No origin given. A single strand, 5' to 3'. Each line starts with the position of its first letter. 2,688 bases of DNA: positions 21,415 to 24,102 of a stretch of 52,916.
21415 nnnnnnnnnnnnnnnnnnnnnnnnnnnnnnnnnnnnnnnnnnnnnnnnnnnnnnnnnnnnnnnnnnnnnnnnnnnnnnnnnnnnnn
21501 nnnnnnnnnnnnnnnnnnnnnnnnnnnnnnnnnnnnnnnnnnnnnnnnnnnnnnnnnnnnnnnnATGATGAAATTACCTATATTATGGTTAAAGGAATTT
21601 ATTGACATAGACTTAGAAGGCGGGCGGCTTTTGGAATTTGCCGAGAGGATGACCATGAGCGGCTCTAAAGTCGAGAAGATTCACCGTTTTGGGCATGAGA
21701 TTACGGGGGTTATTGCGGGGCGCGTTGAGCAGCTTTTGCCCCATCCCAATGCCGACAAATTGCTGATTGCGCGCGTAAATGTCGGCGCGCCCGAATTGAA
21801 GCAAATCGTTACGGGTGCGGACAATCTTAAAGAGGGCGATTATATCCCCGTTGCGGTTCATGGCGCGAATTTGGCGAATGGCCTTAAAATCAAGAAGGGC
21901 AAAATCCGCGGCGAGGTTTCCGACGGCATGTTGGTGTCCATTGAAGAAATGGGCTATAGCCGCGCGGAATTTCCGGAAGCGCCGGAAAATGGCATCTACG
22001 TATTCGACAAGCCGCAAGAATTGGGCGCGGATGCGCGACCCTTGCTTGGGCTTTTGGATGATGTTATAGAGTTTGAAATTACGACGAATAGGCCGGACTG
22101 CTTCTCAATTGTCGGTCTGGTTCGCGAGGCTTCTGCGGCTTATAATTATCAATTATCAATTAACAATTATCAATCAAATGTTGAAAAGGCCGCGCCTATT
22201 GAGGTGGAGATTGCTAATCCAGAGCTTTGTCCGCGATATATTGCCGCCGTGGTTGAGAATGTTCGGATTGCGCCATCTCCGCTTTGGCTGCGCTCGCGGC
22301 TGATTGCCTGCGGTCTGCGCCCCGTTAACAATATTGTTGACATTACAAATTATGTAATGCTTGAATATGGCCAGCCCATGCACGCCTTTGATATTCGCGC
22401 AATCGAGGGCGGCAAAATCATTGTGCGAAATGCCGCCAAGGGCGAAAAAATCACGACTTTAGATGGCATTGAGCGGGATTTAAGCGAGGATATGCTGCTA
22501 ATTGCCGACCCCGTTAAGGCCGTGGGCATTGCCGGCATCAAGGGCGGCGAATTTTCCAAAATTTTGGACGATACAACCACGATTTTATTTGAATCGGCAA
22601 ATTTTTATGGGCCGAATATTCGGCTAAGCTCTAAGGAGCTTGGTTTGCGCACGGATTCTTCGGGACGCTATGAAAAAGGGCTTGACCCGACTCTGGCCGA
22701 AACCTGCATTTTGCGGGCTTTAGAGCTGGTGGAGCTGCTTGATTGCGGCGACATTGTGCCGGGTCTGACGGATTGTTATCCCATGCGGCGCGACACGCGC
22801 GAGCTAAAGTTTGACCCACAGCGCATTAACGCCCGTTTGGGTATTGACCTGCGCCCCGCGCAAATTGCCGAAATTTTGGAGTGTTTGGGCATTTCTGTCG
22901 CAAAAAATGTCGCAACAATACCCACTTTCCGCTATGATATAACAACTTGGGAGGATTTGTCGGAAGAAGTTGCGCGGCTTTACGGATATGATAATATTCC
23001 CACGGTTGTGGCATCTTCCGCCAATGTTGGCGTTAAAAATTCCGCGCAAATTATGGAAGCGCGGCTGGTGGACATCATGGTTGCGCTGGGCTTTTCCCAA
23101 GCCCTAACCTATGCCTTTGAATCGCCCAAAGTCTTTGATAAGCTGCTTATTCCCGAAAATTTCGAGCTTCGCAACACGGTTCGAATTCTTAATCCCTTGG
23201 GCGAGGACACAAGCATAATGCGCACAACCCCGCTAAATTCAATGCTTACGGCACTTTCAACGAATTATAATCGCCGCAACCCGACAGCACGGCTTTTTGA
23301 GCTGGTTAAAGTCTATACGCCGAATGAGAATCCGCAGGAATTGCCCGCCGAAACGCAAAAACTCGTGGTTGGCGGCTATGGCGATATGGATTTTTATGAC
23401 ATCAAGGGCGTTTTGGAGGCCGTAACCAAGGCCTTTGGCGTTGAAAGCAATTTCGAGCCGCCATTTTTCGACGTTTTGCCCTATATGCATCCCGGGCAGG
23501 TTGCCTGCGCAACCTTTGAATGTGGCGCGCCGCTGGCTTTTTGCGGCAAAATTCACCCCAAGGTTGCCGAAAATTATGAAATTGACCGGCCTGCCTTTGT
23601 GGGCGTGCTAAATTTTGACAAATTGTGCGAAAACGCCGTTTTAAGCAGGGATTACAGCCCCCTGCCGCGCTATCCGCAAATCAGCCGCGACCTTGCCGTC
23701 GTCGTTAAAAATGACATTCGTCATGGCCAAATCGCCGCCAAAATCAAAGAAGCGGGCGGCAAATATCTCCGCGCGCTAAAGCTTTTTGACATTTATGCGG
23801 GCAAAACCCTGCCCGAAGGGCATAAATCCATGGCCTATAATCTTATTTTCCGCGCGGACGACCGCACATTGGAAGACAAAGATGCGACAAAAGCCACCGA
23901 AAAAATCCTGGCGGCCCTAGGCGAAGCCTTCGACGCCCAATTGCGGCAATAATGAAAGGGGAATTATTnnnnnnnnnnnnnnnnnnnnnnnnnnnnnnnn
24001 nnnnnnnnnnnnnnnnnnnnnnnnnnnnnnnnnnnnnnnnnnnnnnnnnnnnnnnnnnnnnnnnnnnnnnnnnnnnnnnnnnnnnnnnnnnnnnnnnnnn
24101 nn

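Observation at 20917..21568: PIN-first two-gene cassette inserted between pheS and pheT and coupled to the pheT start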

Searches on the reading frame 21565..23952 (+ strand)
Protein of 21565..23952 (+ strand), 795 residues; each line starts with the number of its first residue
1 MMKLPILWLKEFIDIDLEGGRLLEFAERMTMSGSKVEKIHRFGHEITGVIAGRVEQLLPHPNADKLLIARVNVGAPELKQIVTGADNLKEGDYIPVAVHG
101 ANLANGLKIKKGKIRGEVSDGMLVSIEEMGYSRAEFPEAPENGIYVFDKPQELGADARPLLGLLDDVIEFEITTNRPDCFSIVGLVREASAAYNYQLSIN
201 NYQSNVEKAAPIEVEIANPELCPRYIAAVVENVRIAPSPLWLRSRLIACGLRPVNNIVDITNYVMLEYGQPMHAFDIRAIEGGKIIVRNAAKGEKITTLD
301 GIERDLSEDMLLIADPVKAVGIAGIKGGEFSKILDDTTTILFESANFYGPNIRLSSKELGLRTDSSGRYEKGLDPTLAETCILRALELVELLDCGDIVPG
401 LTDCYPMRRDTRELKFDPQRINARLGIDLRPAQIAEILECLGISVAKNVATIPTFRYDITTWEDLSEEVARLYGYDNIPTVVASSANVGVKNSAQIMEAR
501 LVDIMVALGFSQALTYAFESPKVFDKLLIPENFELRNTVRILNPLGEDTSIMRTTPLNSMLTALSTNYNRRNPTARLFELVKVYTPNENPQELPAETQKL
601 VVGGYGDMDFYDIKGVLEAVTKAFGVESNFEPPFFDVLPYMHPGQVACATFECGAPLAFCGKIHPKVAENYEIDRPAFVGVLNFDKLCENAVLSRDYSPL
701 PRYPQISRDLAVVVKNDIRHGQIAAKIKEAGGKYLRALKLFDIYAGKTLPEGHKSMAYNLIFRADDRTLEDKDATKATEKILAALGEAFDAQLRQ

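Call 3: search_protein_families(library=pfam, proteins=[window:21565-23952:+], max_evalue=1)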
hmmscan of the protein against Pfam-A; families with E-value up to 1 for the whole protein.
window:21565-23952:+ (795 aa): 5 families
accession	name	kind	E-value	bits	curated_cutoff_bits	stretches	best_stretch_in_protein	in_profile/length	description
PF03483.22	B3_4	-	1.6e-63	213.8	29.3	1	222-390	2-170/174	B3/4 domain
PF17759.6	tRNA_synthFbeta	-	1.5e-47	162.2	22.4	1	478-683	1-213/214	Phenylalanyl tRNA synthetase beta chain CLM domain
PF03147.19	FDX-ACB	-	1.2e-28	99.8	31.1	1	701-794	1-94/94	Ferredoxin-fold anticodon binding domain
PF03484.21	B5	-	3.1e-17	63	28.6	1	415-475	2-67/67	tRNA synthetase B5 domain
PF01588.26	tRNA_bind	-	3e-14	53.3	27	1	51-133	3-81/96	Putative tRNA binding domain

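Call 9: find_related_loci(query=window:21565-23952:+, collection=genome_contigs, flank=4000)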
Query window:21565-23952:+ (795 aa) in genome_contigs; peptide patterns used: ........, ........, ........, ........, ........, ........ (x = any residue, [..] = any of these).
600 stretches matched a pattern (row limit reached: there are more); 592 encode a relative of the query (tblastn E <= 1e-3); the best 80 are kept; 80 distinct loci.
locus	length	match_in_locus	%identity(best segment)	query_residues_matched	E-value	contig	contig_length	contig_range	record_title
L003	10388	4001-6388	65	2-795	0e+0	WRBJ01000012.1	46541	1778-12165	MAG: Defluviitaleaceae bacterium isolate Lab288P1bin76 Ga0131853_10001216, whole genome shotgun sequence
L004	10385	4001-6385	50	2-794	0e+0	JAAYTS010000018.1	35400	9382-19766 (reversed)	MAG: Clostridium sp. isolate AS24abBPME_67 3353_AS24, whole genome shotgun sequence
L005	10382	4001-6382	48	2-795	0e+0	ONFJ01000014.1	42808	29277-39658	uncultured Clostridiales bacterium isolate RUG258 genome assembly, contig: scaffold_593, whole genome shotgun sequence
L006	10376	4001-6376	48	2-795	0e+0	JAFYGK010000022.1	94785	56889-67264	MAG: Clostridia bacterium isolate RGIG7067 Sheep_Rumen.Co__c2371849, whole genome shotgun sequence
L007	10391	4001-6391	46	1-795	0e+0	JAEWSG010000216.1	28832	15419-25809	MAG: Bacillota bacterium isolate OH_SBrB_95 k127_922285, whole genome shotgun sequence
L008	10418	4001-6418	47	2-795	0e+0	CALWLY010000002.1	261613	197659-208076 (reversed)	MAG: uncultured Lachnospiraceae bacterium isolate BRZ_LH__bin15 genome assembly, contig: BRZ_LH__NODE_23_length_261613_c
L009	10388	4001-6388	46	2-795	0e+0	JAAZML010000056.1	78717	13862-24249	MAG: Clostridium sp. isolate AS23ysBPME_38 232513_AS23, whole genome shotgun sequence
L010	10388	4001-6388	47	2-794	0e+0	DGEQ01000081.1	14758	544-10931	MAG TPA_asm: Hungateiclostridiaceae bacterium UBA3922 UBA3922_contig_1832, whole genome shotgun sequence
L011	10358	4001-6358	46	2-785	0e+0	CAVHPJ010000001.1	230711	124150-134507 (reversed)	Butyricicoccaceae bacterium isolate H07677-L1_cleanbin_000003 genome assembly, contig: Spades_H07677-L1_contig_1, whole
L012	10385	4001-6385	48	2-794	0e+0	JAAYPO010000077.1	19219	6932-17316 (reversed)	MAG: Clostridiaceae bacterium isolate AS22ysBPME_234 120577_AS22, whole genome shotgun sequence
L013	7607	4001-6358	47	2-787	0e+0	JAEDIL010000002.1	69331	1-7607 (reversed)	MAG: Clostridiaceae bacterium isolate MAG161 NODE_143_length_69331_cov_5.490906, whole genome shotgun sequence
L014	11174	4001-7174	47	2-794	0e+0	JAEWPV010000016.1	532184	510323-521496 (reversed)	MAG: Bacillota bacterium isolate OH_SBrB_111 k127_665377, whole genome shotgun sequence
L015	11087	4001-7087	48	2-785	0e+0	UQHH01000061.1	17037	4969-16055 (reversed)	uncultured Ruminococcaceae bacterium isolate UMGS286 genome assembly, contig: NODE_521_length_17037_cov_5.96208, whole g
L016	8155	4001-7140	47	1-795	0e+0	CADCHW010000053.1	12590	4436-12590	MAG: uncultured Ruminococcus sp. isolate RUG14662 genome assembly, contig: RUG14662_asm_53, whole genome shotgun sequenc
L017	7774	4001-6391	46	2-794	0e+0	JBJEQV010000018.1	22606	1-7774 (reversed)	MAG: Porcipelethomonas sp. isolate LOHA42_bin.032 NODE_1485_length_22606_cov_8.209658, whole genome shotgun sequence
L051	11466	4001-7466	45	2-794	0e+0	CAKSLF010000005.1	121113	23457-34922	MAG: uncultured Oscillospiraceae bacterium isolate REFINED_METABAT215_TOP10_CONTIGS_1500_ASSEMBLY_K77_MERGED__Hadza_MoBi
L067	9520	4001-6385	44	2-794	0e+0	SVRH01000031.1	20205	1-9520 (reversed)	MAG: Oscillospiraceae bacterium isolate SIG638 NODE_10929_length_20205_cov_1.246837, whole genome shotgun sequence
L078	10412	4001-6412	44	2-795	0e+0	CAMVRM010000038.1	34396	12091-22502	MAG TPA_asm: uncultured Ruminococcus sp. isolate SRR8387717_bin.98_metaWRAP_v1.3_MAG genome assembly, contig: ERZ1420954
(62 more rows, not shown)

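Call 82: search_protein_families(library=pfam, proteins=[L051:4751-5071:+, L067:3100-3981:+, L078:2151-2705:+, L078:2705-3280:+, L078:3296-3976:+], max_evalue=0.01)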
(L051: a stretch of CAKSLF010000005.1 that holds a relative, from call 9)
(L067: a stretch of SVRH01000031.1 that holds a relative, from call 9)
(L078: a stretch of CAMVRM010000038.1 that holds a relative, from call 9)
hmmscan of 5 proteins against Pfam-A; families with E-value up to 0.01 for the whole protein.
L051:4751-5071:+ (106 aa): 0 families

L067:3100-3981:+ (293 aa): 2 families
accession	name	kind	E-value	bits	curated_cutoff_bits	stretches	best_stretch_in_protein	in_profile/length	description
PF02588.21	YitT_membrane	-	6.3e-49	166.6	24.3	1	12-227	2-204/205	Uncharacterised 5xTM membrane BCR, YitT family COG1284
PF10035.14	DUF2179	-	9.9e-17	61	22.8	1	233-287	1-55/55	Uncharacterized protein conserved in bacteria (DUF2179)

L078:2151-2705:+ (184 aa): 0 families

L078:2705-3280:+ (191 aa): 0 families

L078:3296-3976:+ (226 aa): 0 families
